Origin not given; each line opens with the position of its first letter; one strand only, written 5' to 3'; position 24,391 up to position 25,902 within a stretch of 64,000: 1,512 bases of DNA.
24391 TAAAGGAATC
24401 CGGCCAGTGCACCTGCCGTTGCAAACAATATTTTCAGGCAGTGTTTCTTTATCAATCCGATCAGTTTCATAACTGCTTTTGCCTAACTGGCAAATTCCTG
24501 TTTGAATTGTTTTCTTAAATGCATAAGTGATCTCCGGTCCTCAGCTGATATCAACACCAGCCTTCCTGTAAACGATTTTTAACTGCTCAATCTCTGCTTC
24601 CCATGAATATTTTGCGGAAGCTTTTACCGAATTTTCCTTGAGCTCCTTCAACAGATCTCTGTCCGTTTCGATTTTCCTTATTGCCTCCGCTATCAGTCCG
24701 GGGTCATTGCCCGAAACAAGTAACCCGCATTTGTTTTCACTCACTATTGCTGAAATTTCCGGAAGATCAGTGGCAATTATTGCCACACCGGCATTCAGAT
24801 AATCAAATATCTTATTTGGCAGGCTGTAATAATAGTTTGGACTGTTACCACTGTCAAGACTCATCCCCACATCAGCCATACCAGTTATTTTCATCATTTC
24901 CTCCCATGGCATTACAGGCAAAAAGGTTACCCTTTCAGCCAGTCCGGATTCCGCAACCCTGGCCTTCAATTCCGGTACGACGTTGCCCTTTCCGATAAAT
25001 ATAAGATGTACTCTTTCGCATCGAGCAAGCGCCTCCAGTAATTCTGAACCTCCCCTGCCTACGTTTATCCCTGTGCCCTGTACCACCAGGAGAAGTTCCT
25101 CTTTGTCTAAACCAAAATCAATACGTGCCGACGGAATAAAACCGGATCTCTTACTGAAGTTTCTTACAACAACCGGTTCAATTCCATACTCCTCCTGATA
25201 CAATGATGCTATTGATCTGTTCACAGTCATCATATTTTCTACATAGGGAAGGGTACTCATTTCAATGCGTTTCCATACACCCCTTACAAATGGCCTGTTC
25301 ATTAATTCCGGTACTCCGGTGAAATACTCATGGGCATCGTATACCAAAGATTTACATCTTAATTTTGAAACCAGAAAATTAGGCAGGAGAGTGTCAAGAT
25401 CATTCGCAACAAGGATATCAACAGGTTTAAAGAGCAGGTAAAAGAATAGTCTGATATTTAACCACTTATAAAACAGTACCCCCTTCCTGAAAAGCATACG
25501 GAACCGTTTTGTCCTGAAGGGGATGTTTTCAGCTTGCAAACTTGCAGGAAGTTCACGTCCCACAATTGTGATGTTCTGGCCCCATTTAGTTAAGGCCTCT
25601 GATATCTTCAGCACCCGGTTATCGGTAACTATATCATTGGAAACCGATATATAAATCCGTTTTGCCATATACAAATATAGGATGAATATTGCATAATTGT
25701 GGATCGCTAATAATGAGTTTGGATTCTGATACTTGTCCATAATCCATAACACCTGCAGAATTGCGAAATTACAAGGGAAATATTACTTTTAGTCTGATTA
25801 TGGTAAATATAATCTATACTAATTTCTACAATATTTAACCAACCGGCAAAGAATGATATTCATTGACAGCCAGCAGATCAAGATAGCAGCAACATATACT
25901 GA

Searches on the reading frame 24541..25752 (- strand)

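Call 58: search_protein_families(library=ncbifam, proteins=[window:24541-25752:-], max_evalue=0.00001)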
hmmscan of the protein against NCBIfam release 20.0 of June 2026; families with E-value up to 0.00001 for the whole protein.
window:24541-25752:- (403 aa): 6 families
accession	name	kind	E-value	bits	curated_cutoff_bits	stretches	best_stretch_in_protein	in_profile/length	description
TIGR03449.1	mycothiol_MshA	equivalog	1.2e-12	47.5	462.5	1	260-398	270-403/406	D-inositol-3-phosphate glycosyltransferase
NF007640.0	PRK10307.1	subfamily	1.3e-09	37.4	276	1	154-390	155-399/411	WcaI family glycosyltransferase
TIGR03088.1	stp2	hypoth_equivalog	4.8e-09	35.7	409.05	1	244-397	226-372/374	TIGR03088 family PEP-CTERM/XrtA system glycosyltransferase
TIGR03999.1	thiol_BshA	equivalog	9.1e-09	34.7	273.7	1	242-397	224-372/375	N-acetyl-alpha-D-glucosaminyl L-malate synthase BshA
TIGR04063.1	stp3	hypoth_equivalog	8.5e-08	31.5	442.05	1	243-397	240-394/397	TIGR04063 family PEP-CTERM/XrtA system glycosyltransferase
NF041876.1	EPS_EpsE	equivalog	4.2e-06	26.3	400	1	258-376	261-373/389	exopolysaccharide biosynthesis GT4 family glycosyltransferase EpsE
